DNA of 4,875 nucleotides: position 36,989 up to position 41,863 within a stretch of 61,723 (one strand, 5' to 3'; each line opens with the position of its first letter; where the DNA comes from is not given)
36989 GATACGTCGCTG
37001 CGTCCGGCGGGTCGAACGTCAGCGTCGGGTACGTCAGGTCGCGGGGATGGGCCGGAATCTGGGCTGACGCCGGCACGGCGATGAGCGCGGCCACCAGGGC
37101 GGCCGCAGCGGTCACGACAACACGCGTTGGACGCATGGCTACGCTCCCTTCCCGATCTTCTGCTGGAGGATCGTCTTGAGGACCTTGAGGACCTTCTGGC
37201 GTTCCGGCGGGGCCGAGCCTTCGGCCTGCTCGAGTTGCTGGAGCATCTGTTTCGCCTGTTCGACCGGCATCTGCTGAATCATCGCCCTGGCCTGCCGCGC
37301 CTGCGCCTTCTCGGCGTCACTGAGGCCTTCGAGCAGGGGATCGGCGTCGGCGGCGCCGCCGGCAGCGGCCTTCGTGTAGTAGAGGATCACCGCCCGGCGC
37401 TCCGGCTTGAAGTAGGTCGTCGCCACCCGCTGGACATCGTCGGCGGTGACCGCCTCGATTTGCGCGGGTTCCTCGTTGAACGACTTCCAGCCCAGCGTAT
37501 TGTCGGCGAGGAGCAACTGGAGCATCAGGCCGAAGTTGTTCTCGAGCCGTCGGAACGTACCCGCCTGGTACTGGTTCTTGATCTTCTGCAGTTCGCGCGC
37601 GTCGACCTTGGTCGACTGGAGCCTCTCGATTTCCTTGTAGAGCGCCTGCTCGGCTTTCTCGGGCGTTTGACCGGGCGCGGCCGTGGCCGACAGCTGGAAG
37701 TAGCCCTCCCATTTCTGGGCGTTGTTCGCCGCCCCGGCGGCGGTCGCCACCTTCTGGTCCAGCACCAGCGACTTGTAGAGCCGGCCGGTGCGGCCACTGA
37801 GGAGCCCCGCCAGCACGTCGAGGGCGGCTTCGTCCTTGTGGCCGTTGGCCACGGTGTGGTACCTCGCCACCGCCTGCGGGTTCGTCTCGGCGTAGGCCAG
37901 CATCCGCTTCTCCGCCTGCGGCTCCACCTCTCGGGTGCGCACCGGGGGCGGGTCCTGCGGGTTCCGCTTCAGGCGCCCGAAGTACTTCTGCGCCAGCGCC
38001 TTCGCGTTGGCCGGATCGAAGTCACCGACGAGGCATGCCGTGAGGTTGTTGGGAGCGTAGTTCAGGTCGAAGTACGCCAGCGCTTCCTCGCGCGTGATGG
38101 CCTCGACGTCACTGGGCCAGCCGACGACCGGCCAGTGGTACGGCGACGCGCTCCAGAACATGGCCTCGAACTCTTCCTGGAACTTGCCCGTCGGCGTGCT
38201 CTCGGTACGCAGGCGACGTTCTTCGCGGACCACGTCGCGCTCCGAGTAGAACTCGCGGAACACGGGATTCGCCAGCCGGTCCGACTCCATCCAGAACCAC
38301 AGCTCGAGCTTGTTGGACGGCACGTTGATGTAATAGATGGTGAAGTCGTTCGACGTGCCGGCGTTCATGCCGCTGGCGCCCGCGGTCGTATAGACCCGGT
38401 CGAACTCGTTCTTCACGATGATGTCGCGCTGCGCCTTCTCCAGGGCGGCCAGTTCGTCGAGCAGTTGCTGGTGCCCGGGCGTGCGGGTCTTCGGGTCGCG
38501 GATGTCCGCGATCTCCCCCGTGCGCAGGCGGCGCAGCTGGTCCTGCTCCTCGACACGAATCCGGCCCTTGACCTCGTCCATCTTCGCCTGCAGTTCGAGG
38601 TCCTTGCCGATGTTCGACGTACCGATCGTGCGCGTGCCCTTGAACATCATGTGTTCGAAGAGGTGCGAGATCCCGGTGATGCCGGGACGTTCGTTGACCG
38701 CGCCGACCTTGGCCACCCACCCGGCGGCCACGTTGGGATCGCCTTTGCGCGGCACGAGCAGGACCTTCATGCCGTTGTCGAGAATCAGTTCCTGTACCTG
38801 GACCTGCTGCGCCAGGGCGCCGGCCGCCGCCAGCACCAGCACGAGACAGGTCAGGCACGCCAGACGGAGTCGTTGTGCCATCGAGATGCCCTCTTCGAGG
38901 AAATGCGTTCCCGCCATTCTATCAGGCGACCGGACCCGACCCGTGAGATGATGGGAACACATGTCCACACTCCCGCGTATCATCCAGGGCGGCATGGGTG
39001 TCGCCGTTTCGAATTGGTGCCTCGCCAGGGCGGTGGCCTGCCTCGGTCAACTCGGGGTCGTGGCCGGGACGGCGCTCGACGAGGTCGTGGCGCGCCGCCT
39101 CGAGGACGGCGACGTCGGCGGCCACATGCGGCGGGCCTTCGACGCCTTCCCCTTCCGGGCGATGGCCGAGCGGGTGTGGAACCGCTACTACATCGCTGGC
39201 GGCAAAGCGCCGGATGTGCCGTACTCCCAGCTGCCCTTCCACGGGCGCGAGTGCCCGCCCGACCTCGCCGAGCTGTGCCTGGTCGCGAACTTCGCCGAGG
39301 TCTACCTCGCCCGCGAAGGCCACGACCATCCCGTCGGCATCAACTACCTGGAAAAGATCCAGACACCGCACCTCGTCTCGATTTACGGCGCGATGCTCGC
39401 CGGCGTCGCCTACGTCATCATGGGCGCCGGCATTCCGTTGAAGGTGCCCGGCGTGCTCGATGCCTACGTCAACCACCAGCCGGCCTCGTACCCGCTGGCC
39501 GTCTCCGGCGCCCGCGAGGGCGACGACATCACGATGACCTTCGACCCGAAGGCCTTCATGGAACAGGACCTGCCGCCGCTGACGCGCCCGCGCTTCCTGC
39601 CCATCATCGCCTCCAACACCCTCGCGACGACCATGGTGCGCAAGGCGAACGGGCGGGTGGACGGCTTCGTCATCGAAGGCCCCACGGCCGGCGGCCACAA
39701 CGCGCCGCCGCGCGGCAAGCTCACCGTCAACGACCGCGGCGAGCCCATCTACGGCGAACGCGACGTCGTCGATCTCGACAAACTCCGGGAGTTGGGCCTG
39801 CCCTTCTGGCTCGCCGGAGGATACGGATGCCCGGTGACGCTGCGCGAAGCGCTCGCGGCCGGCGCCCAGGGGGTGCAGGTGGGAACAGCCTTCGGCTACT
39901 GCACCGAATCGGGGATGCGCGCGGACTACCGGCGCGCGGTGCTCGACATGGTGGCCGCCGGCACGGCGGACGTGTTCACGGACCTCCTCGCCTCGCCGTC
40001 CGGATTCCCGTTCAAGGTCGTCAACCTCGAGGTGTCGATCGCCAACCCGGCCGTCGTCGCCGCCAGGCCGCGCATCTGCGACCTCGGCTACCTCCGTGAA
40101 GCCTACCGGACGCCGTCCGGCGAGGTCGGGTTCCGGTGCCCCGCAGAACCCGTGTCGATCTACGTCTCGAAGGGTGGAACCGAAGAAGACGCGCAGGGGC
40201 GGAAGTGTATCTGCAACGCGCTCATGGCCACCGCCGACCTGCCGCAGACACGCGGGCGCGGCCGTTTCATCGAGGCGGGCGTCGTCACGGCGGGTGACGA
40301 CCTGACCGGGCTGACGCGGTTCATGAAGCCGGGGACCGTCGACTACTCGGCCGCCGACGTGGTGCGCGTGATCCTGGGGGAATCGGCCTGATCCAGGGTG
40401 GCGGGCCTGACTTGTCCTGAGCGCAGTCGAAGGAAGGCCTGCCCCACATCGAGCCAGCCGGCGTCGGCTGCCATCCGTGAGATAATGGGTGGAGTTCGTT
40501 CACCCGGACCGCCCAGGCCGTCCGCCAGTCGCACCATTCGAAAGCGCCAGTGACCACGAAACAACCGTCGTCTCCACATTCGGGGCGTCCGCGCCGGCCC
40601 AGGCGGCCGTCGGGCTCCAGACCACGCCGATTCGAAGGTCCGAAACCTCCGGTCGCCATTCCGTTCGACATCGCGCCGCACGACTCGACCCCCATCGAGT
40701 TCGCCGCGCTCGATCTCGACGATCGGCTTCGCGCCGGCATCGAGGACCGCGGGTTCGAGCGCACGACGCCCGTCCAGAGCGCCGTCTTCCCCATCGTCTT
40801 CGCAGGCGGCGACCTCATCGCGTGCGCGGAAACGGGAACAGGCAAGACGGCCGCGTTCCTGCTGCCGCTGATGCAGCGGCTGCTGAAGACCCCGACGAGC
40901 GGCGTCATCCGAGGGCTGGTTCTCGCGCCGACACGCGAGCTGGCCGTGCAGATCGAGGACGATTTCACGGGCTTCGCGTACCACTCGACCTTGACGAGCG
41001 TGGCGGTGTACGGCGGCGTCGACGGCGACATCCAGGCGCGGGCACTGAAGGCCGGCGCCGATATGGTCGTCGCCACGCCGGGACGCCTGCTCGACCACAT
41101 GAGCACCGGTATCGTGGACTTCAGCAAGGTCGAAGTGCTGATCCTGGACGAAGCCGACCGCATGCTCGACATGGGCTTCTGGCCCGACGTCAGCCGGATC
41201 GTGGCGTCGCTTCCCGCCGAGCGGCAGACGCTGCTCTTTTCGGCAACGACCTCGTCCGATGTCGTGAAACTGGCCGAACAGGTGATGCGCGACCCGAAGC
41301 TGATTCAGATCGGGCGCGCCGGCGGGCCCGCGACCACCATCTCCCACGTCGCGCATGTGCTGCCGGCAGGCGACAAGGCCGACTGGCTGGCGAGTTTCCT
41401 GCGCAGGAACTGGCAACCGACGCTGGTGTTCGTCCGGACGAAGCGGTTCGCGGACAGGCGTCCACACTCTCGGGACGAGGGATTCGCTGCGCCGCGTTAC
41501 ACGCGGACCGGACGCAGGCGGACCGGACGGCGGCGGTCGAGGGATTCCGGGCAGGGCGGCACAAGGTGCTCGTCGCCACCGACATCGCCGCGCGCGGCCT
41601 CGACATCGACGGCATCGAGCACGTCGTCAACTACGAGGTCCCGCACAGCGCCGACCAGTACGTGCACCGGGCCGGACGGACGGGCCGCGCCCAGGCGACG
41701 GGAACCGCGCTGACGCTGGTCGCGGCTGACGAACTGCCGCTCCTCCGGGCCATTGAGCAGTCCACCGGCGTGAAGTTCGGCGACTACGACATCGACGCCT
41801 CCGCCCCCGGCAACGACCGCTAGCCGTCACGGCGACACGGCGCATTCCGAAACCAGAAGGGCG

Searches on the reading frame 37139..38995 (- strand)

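Call 15: search_protein_families(library=pfam, proteins=[window:37139-38995:-], max_evalue=0.00001)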
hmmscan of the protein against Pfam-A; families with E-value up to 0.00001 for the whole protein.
window:37139-38995:- (618 aa): 2 families
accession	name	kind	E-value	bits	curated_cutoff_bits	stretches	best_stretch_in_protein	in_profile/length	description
PF05193.26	Peptidase_M16_C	-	5.5e-32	111.5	23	1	300-476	2-181/181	Peptidase M16 inactive domain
PF00675.25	Peptidase_M16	-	4.2e-13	49.9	22.3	1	79-130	3-54/149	Insulinase (Peptidase family M16)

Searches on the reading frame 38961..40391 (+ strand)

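Call 15: search_protein_families(library=pfam, proteins=[window:38961-40391:+], max_evalue=0.00001)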
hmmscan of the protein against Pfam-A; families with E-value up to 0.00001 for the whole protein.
window:38961-40391:+ (476 aa): 1 family
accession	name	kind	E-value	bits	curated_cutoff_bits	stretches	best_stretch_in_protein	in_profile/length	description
PF03060.21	NMO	-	1.6e-14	54.5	28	1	214-329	141-243/331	Nitronate monooxygenase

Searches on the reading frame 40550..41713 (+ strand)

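Call 53: search_protein_families(library=pfam, proteins=[window:40550-41713:+], max_evalue=0.01)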
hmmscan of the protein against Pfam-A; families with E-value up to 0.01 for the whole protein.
window:40550-41713:+ (387 aa): 3 families
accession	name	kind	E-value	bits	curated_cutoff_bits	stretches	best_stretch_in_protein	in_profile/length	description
PF00270.35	DEAD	-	1.7e-44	151.9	26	1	73-238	1-164/167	DEAD/DEAH box helicase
PF04851.21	ResIII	-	3.5e-07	30.7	22.5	1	93-234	30-162/164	Type III restriction enzyme, res subunit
PF13401.12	AAA_22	-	0.0073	17.1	27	0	89-216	8-106/130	AAA domain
